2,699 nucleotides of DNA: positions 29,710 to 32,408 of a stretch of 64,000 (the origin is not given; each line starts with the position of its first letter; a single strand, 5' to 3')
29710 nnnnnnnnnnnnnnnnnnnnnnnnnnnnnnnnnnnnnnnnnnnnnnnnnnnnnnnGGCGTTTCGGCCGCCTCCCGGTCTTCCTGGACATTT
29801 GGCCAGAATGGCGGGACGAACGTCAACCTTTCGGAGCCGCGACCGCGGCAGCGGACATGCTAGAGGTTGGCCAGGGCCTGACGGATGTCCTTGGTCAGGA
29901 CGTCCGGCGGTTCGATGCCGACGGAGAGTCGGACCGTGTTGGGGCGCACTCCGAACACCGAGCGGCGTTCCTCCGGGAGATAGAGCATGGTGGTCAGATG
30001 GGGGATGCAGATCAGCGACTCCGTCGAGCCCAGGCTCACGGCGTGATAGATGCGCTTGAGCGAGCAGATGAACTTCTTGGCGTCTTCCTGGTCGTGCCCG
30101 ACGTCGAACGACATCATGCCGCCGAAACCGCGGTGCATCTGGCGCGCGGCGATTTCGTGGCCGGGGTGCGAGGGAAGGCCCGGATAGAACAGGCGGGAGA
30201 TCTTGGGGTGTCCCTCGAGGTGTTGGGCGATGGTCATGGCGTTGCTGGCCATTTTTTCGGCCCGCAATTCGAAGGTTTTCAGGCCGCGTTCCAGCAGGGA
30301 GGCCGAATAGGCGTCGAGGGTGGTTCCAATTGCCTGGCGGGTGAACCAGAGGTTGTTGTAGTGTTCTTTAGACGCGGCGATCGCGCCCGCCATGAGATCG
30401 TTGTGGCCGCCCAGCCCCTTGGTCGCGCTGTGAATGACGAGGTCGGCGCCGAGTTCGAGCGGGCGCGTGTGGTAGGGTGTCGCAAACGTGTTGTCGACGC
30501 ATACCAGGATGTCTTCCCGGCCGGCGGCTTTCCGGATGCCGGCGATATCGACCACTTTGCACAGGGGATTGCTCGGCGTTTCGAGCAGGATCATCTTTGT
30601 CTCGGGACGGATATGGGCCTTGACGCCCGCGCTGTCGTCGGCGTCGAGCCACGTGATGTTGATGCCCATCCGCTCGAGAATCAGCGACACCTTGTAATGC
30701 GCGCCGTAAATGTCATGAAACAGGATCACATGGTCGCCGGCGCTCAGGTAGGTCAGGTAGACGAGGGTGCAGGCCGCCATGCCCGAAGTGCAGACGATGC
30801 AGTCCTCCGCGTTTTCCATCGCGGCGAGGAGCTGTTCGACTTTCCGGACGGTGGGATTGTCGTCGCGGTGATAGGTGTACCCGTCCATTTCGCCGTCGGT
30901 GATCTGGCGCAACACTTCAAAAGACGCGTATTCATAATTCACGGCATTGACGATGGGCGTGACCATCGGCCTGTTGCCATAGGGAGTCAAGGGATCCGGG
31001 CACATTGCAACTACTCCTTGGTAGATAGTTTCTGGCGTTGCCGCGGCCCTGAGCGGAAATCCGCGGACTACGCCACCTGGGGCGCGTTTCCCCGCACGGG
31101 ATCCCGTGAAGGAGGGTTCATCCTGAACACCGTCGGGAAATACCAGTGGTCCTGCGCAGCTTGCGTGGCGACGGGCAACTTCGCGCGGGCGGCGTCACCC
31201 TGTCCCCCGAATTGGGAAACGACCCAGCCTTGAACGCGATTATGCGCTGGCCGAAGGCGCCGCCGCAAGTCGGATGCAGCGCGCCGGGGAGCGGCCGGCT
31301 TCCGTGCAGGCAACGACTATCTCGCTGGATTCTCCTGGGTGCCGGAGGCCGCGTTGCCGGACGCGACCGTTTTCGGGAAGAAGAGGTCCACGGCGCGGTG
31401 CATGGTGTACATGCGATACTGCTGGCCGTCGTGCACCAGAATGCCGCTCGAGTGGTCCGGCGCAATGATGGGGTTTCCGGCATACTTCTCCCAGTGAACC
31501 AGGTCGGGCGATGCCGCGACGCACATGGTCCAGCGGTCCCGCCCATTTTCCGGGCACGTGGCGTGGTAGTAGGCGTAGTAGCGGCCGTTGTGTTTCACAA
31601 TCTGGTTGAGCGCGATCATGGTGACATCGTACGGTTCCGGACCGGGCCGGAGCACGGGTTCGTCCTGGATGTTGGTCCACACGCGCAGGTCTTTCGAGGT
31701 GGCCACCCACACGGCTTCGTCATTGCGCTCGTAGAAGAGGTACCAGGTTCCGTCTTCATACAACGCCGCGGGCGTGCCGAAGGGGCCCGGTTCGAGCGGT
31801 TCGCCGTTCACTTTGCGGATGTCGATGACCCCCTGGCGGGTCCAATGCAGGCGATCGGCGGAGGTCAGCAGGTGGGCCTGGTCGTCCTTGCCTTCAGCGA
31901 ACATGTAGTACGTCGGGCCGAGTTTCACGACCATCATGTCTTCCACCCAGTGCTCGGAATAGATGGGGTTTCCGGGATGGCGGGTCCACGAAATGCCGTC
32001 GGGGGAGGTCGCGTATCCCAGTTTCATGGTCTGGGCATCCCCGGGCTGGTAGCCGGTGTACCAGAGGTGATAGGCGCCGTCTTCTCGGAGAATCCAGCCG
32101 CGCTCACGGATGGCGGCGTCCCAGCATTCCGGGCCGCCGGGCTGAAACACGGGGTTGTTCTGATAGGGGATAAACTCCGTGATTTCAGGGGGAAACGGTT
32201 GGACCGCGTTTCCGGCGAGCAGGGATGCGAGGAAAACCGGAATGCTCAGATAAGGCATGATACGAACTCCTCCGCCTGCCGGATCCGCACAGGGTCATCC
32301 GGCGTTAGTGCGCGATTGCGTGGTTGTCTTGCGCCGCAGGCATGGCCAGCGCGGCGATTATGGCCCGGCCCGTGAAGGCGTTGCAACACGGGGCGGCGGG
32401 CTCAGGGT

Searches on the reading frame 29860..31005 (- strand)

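Call 22: search_protein_families(library=pfam, proteins=[window:29860-31005:-], max_evalue=0.001)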
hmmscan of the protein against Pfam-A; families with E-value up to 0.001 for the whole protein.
window:29860-31005:- (381 aa): 4 families
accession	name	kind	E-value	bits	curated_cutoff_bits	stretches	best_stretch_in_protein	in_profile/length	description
PF01053.26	Cys_Met_Meta_PP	-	5.2e-117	391.1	27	1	14-378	18-380/381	Cys/Met metabolism PLP-dependent enzyme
PF00266.25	Aminotran_5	-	3.3e-07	30.1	21.5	1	54-199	46-204/371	Aminotransferase class-V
PF00155.27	Aminotran_1_2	-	2.2e-06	27.6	19.7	1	64-262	63-282/361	Aminotransferase class I and II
PF06838.17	Met_gamma_lyase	-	0.00032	19.8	24.2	1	52-219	56-246/405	Methionine gamma-lyase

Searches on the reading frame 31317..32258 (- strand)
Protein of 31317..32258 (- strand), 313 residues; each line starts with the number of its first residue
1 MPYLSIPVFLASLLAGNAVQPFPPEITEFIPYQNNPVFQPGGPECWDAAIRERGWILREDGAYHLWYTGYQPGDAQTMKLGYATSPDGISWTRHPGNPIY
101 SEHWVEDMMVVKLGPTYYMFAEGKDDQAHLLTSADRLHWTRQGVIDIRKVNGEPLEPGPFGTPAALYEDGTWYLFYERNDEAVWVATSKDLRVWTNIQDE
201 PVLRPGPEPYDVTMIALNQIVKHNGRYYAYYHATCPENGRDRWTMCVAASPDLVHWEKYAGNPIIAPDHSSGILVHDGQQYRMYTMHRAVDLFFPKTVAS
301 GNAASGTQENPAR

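Call 22: search_protein_families(library=pfam, proteins=[window:31317-32258:-], max_evalue=0.001)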
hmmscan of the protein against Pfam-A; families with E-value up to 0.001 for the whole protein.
window:31317-32258:- (313 aa): 3 families
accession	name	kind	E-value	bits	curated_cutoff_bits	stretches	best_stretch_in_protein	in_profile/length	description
PF04616.20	Glyco_hydro_43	-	3.3e-11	43.5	32.2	1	158-259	8-110/288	Glycosyl hydrolases family 43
PF00251.26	Glyco_hydro_32N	-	2.8e-07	30.9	22.1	1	166-268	16-123/307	Glycosyl hydrolases family 32 N-terminal domain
PF04041.19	Glyco_hydro_130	-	4.3e-05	23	26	0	67-205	57-203/320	beta-1,4-mannooligosaccharide phosphorylase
